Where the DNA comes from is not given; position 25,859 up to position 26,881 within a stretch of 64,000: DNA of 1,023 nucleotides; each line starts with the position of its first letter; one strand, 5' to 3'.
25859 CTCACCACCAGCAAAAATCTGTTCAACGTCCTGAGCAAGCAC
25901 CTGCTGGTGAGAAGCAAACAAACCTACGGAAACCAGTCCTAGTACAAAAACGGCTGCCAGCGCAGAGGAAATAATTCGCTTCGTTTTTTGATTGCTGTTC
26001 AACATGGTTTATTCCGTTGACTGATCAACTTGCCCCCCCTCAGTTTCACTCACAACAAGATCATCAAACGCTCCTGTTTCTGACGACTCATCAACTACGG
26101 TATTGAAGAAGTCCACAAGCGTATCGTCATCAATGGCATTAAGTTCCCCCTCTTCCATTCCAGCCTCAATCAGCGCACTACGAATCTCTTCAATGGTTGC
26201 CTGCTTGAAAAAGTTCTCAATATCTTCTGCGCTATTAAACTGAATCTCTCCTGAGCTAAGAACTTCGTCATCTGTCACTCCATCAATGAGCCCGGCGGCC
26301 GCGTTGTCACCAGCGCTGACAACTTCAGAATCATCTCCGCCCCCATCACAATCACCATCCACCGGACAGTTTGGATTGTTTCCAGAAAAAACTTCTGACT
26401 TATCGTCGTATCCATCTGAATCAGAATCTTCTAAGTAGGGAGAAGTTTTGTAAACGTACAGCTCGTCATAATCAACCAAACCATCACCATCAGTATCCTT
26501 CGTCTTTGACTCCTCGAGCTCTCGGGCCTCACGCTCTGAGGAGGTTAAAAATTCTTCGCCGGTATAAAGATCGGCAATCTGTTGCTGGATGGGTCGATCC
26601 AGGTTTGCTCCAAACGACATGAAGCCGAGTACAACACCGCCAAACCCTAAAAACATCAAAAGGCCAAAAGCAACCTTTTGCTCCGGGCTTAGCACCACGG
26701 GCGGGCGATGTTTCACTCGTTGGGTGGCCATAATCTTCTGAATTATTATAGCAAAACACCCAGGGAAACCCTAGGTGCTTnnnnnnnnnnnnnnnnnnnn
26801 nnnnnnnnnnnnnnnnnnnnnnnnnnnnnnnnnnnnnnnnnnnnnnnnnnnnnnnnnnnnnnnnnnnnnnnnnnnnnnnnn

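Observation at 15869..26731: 3378-aa Cys/Asp-rich secreted giant protein paired with a TSP3-repeat membrane protein, downstream of rsmA and tsaC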

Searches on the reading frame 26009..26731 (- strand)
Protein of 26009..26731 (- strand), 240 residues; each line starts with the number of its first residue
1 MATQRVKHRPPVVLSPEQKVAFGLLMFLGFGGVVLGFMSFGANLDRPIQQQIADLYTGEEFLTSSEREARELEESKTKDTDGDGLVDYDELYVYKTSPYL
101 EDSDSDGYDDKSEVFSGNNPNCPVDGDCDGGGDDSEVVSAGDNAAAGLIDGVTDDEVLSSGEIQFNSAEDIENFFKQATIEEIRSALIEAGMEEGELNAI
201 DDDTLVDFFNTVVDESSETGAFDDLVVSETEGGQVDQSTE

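Call 6: search_protein_families(library=pfam, proteins=[window:26009-26731:-], max_evalue=0.1)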
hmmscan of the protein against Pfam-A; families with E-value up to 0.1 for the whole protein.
window:26009-26731:- (240 aa): 2 families
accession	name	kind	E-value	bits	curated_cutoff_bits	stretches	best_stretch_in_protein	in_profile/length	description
PF18884.5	TSP3_bac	-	0.046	14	25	1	79-91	1-13/22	Bacterial TSP3 repeat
PF00036.39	EF-hand_1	-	0.083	12.9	25.4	1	79-91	10-22/29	EF hand domain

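Call 7: search_protein_families(library=ncbifam, proteins=[window:26009-26731:-], max_evalue=0.1)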
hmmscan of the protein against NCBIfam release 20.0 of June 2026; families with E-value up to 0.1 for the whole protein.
window:26009-26731:- (240 aa): 1 family
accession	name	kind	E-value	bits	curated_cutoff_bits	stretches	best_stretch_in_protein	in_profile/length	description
NF047639.1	throspo3_MtsD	equivalog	3.8e-05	22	800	1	74-142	455-526/651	cell-cell cohesion protein MtsD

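Call 25: search_solved_structures(query=window:26009-26731:-, max_evalue=1, show_alignments=2)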
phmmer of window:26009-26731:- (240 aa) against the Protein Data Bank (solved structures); distinct sequences matched with E-value up to 1: 6.
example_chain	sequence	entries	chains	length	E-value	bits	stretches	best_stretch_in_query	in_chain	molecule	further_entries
7c7u_A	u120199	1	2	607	0.012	18.7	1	62-120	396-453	Biofilm-associated surface protein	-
7c7r_B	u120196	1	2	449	0.027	17.6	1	61-100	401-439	Biofilm-associated surface protein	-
7jts_t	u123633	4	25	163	0.075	16.1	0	67-108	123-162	Calmodulin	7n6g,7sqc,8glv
9v59_A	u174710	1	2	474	0.3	14.1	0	75-109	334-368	WHaloCaMP1a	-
2m28_A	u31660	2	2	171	0.38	13.8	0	27-93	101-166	Calcium-binding protein 4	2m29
9u78_A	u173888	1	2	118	0.47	13.5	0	166-191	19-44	Single Chain Protein of De Novo Designed Helix Bundles-4EH2 with KDPV Loop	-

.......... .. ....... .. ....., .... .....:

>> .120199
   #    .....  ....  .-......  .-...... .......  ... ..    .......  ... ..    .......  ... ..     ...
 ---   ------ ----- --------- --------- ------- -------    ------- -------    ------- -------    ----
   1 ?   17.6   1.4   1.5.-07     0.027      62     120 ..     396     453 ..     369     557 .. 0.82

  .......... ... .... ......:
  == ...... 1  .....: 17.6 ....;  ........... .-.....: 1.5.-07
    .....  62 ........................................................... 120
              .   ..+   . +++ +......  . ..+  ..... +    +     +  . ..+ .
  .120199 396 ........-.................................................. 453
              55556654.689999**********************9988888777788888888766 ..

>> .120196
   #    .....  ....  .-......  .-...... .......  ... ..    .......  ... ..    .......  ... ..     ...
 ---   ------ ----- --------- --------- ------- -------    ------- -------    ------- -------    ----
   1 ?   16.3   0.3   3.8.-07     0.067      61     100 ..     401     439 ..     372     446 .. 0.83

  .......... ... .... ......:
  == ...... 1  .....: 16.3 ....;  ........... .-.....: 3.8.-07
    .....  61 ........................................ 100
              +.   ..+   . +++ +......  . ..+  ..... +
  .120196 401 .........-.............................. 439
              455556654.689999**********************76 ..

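Call 90: search_solved_structures(query=A8, max_evalue=1, show_alignments=3)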
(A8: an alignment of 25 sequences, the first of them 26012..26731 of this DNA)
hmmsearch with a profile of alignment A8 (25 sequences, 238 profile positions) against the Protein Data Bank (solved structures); distinct sequences matched with E-value up to 1: 10.
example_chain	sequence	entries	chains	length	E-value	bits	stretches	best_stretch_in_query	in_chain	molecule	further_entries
8cwy_A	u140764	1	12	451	0.015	18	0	141-217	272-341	T32-15-1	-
8cws_A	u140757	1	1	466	0.017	17.8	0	141-217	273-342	F4132-2 Chain A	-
7c7u_A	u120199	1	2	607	0.017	17.8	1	67-101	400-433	Biofilm-associated surface protein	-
7c7r_B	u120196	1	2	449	0.017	17.7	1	67-100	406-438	Biofilm-associated surface protein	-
9cc5_A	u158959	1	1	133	0.16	14.6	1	188-231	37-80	Amylin-NHO-22 Binder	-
9ncq_A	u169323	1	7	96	0.21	14.2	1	173-223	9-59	Tumor necrosis factor receptor superfamily member 6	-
1ddf_A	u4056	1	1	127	0.21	14.2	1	168-223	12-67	FAS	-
3tbi_B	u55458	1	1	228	0.26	13.9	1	153-233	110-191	DNA-directed RNA polymerase subunit beta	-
3ezq_A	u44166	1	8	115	0.26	13.9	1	173-223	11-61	Tumor necrosis factor receptor superfamily member 6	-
5cwb_A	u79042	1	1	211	0.63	12.7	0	139-202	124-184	Designed helical repeat protein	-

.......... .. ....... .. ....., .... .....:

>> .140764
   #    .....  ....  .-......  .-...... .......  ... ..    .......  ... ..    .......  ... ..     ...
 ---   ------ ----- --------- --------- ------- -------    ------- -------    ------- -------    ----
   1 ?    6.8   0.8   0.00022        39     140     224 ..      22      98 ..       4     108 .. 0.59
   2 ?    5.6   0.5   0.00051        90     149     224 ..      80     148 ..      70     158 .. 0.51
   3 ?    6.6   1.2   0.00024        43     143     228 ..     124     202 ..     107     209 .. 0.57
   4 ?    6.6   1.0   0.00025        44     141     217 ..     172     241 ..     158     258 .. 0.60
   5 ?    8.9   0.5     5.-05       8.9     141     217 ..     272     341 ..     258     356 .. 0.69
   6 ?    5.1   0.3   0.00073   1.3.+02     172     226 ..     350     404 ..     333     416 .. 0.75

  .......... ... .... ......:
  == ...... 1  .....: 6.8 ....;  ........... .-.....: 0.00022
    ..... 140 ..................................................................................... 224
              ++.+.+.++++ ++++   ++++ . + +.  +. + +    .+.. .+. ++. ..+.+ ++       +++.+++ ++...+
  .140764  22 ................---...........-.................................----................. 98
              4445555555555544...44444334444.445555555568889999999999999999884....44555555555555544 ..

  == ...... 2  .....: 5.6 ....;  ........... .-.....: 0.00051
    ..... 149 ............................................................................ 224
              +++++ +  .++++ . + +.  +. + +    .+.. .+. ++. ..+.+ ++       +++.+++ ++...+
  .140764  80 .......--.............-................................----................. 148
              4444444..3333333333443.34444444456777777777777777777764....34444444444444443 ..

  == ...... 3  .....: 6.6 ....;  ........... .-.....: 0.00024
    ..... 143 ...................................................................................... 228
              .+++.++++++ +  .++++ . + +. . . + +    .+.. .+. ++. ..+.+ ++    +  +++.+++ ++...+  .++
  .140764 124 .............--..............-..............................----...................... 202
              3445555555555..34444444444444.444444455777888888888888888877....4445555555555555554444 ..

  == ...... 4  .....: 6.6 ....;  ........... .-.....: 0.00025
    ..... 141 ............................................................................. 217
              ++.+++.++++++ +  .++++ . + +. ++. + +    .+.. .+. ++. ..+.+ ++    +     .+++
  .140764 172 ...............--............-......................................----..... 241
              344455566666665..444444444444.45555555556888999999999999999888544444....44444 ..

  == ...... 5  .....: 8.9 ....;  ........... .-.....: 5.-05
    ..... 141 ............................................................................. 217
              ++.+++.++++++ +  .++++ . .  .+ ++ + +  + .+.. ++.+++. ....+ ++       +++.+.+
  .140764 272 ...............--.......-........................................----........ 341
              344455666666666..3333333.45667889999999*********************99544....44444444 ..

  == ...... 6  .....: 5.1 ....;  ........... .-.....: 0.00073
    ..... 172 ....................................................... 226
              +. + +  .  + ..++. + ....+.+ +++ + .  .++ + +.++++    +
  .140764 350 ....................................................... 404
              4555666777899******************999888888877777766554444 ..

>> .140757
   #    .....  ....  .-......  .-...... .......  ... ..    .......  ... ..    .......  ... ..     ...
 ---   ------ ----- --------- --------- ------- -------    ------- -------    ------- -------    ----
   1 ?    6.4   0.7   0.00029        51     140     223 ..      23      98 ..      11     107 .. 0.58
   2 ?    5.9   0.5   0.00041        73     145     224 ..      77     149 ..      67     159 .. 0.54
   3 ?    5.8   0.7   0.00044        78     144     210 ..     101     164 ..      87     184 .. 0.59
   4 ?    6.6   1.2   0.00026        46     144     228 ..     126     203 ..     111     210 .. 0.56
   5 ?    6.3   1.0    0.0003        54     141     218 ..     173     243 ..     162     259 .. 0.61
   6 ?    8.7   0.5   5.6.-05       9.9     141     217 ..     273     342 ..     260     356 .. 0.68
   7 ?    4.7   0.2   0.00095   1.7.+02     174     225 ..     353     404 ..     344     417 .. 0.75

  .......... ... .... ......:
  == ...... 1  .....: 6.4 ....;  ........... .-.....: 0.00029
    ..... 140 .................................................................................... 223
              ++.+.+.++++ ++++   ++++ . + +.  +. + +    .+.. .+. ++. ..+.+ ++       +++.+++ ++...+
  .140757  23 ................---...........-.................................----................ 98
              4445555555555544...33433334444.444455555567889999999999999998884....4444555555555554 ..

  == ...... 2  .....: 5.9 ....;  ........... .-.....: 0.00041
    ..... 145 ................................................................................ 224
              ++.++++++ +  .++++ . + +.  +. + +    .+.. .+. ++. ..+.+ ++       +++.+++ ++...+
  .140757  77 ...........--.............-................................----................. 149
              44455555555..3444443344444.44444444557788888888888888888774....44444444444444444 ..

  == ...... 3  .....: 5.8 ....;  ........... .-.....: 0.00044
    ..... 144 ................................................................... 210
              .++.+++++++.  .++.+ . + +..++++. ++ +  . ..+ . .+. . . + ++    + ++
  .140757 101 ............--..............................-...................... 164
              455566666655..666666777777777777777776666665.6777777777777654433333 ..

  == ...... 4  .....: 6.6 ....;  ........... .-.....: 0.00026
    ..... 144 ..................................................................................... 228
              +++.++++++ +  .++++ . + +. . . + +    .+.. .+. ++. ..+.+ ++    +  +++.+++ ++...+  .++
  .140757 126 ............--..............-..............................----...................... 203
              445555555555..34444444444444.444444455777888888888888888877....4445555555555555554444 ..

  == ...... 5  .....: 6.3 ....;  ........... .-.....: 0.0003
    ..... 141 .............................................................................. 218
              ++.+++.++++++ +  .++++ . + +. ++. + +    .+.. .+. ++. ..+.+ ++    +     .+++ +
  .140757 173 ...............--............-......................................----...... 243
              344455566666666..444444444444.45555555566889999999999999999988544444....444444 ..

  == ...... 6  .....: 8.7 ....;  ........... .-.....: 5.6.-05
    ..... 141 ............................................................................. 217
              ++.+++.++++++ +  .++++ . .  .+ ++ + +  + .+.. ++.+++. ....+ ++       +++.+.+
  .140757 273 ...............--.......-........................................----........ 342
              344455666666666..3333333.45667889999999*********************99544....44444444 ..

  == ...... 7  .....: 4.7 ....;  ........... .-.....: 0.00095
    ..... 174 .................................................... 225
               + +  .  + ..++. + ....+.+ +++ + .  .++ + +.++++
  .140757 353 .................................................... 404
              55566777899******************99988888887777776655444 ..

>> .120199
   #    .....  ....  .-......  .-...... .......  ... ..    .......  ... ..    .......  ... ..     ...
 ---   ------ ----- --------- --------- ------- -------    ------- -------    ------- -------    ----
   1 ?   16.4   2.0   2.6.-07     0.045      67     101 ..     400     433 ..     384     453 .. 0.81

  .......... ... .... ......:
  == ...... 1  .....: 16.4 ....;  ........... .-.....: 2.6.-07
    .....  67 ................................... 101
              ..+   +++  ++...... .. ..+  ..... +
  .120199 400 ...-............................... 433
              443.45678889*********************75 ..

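Call 91: find_related_loci(query=A8, collection=metagenome_contigs, flank=4000)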
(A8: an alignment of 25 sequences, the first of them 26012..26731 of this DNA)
Query A8 (240 aa) in metagenome_contigs; peptide patterns used: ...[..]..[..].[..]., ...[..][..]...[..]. (x = any residue, [..] = any of these).
600 stretches matched a pattern (row limit reached: there are more); 421 encode a relative of the query (tblastn E <= 1e-3); the best 80 are kept; 80 distinct loci.
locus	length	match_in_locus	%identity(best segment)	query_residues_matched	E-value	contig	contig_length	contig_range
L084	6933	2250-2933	57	1-229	7e-79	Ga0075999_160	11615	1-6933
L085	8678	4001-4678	58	1-226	6e-78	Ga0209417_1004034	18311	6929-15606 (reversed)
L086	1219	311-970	55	1-223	3e-81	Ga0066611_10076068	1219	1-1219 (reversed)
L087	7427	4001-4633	46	14-225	9e-57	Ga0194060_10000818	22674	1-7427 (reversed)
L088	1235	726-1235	54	33-203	6e-55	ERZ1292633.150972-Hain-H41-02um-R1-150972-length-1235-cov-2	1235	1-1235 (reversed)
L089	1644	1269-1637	66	1-123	7e-52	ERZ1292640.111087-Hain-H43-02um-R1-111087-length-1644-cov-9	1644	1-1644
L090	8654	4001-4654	39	14-231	5e-43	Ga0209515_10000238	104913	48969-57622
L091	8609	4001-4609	39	6-223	2e-36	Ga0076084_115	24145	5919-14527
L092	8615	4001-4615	34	7-226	2e-33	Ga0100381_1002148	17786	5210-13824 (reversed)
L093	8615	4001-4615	34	7-226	2e-33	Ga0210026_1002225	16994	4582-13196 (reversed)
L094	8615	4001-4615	34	7-226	2e-33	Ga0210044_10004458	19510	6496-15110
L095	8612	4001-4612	35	20-210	2e-30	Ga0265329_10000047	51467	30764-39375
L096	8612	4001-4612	33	3-213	5e-29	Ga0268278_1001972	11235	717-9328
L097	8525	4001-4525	37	17-215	8e-29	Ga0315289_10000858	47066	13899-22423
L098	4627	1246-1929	34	7-218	2e-28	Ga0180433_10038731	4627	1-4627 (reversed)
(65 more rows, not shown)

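Call 106: search_protein_families(library=phrogs, proteins=[window:26012-26731:-], max_evalue=0.01)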
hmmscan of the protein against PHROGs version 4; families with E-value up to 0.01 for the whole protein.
window:26012-26731:- (240 aa): 1 family
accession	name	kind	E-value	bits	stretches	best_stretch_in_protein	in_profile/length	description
phrog_22385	-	unknown function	0.0087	17.6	0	174-227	4-60/94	-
